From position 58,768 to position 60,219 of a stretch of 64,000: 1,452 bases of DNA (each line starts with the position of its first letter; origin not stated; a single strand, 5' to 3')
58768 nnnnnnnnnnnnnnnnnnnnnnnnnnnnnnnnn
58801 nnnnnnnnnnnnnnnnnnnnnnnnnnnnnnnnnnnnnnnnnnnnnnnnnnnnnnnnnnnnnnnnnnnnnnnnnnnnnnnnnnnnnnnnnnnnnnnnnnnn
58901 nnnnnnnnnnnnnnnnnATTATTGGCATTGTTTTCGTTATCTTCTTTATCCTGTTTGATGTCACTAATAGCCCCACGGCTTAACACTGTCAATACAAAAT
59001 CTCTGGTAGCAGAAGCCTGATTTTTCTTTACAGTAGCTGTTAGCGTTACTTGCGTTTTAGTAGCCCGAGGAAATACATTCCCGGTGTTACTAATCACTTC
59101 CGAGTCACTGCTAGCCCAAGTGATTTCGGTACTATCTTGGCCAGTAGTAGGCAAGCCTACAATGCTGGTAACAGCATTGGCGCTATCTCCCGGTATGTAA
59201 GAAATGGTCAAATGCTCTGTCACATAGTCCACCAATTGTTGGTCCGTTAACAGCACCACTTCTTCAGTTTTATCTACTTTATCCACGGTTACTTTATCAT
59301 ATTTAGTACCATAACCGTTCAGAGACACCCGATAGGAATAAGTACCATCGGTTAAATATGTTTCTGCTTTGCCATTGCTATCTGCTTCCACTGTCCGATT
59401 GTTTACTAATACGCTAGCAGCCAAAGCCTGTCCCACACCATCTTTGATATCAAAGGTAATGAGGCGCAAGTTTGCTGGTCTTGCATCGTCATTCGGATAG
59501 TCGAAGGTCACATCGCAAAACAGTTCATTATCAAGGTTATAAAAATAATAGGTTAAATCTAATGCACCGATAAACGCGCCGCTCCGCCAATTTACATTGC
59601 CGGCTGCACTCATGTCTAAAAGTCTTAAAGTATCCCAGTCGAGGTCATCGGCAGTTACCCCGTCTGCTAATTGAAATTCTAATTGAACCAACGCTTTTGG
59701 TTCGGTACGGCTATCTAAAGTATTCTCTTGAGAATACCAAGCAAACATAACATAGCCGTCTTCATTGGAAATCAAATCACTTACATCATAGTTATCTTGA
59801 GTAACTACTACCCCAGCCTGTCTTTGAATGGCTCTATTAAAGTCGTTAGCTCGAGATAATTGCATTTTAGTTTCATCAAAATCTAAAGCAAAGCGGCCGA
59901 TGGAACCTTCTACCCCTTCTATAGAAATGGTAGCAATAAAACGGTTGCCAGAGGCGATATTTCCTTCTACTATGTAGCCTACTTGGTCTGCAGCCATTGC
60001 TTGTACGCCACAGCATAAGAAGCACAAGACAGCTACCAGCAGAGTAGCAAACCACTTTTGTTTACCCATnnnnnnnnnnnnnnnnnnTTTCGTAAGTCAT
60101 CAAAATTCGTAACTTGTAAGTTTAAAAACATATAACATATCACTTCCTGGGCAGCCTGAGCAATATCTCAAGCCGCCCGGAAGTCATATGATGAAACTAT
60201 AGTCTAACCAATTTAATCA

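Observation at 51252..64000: Contiguous block of five giant secreted proteins with SLH, cohesin-like and dockerin-like modules: a putative cell-surface cohesin-dockerin assembly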

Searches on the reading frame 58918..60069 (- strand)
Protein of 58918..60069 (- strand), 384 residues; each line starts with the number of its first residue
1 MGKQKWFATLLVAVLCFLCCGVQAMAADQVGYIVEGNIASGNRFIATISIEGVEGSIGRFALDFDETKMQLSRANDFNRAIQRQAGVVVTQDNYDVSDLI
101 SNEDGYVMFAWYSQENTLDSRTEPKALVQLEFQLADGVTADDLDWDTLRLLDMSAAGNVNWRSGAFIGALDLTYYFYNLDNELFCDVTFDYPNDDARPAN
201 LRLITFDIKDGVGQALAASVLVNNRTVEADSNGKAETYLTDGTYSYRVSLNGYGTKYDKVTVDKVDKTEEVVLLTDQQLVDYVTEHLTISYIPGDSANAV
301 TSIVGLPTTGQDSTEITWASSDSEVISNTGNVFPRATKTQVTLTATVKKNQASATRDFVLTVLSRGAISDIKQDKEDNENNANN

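Call 17: find_homologous_proteins(query=window:58918-60069:-, max_evalue=0.001)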
Query window:58918-60069:- (384 aa): 27 proteins with E <= 0.001 among 7021 candidates.
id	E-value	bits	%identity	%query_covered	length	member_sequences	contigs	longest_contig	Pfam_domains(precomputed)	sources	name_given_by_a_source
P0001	1.4e-249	845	100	100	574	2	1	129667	PF00395.26,PF20578.5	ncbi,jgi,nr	ncbi:MAG: S-layer homology domain-containing protein [Peptococcaceae bacterium]|jgi:hypothetical pro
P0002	1.8e-171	588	71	97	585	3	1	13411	PF00395.26,PF20578.5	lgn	-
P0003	2.5e-167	575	69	100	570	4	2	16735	PF00395.26,PF20578.5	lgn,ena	-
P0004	1.5e-156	539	66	99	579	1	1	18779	PF00395.26,PF20578.5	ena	-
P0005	1.3e-84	303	43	95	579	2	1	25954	PF00395.26,PF20578.5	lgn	-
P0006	2.2e-53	200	45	20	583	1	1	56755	PF24328.3,PF24318.2,PF20578.5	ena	-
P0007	1.0e-50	191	47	20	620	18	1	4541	PF20578.5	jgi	jgi:hypothetical protein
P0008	2.1e-35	141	36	30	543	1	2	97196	PF20578.5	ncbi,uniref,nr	ncbi:immunoglobulin-like domain-containing protein [Paenibacillus thermotolerans]|uniref:immunoglobu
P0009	9.6e-29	119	42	23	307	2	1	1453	PF20578.5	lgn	-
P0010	1.4e-26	112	46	26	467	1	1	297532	PF20578.5,PF25296.2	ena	-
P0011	8.6e-19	86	42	27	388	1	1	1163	PF20578.5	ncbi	ncbi:MAG: hypothetical protein CVV61_09095, partial [Tenericutes bacterium HGW-Tenericutes-6]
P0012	7.4e-14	70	46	23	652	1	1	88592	PF07581.18,PF20578.5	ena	-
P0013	2.6e-13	68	39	21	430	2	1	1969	PF20578.5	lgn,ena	-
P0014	2.1e-12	65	47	20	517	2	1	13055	PF07679.23,PF07603.18,PF20578.5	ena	-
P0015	4.8e-10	57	37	28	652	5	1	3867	PF20578.5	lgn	-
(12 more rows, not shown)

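Call 18: find_encoding_contigs(protein=P0005, flank=10000, max_places=3)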
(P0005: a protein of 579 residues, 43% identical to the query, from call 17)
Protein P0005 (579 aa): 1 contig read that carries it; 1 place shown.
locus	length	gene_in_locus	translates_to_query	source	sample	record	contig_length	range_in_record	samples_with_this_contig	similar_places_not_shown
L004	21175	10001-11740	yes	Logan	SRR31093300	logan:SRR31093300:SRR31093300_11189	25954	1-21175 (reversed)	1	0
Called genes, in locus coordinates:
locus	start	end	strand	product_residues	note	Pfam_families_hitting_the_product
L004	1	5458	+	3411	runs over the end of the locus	?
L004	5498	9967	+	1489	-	PF13620:CarboxypepD_reg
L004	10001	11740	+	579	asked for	PF20578:aBig_2, PF00395:SLH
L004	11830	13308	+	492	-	PF00404:Dockerin_1 (weak)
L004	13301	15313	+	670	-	-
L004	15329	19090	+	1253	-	PF23197:IG_AIR9 (faint), PF00041:fn3, PF00395:SLH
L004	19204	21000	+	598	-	PF00990:GGDEF, PF00563:EAL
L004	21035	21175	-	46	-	?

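Call 19: find_encoding_contigs(protein=P0004, flank=10000, max_places=3)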
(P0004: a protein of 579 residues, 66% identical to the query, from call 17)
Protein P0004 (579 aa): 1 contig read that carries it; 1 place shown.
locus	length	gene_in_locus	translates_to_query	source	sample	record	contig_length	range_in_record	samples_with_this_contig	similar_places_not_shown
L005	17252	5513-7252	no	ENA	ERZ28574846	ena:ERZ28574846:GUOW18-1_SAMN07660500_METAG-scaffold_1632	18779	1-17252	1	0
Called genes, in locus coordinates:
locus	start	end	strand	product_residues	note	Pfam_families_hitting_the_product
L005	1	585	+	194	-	?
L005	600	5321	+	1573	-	PF17802:SpaA (faint), PF13620:CarboxypepD_reg (weak)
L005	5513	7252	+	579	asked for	PF20578:aBig_2, PF00395:SLH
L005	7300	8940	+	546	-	-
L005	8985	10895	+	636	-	-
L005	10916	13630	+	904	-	PF26918:Ig_Eae (faint), PF02368:Big_2 (weak), PF00395:SLH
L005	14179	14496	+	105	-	-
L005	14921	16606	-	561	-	PF02776:TPP_enzyme_N, PF00205:TPP_enzyme_M, PF02775:TPP_enzyme_C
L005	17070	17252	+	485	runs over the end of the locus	PF02557:VanY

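Call 103: search_protein_families(library=pfam, alignment_id=A10, max_evalue=0.001)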
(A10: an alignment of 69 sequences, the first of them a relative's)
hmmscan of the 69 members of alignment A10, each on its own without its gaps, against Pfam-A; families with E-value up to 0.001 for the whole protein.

A. member 1, P0001 (574 aa): 2 families
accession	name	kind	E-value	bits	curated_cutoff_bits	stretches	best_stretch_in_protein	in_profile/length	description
PF00395.25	SLH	-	4.8e-32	110.1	20.8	3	392-434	1-43/44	S-layer homology domain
PF20578.4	aBig_2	-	3.2e-22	78.6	27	1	283-364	4-88/89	Atrophied bacterial Ig domain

B. families by the number of members that match (of 69 scanned): 11 families
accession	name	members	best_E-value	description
PF00395.25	SLH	52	5.3e-37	S-layer homology domain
PF20578.4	aBig_2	42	1.4e-126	Atrophied bacterial Ig domain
PF13620.12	CarboxypepD_reg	17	4.1e-07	Carboxypeptidase regulatory-like domain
PF00041.27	fn3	11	3.1e-15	Fibronectin type III domain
PF09479.16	Flg_new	11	5.4e-13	Listeria-Bacteroides repeat domain (List_Bact_rpt)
PF18998.6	Flg_new_2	7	3.2e-15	Divergent InlB B-repeat domain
PF13205.12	Big_5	2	1.8e-09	Bacterial Ig-like domain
PF13715.12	CarbopepD_reg_2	2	0.00015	CarboxypepD_reg-like domain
PF00963.24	Cohesin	2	0.00042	Cohesin domain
PF25059.1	FN3_DSCAM-DSCAML_C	1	3.7e-05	DSCAM/DSCAML C-terminal Fn3-like domain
PF00036.39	EF-hand_1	1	0.0009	EF hand domain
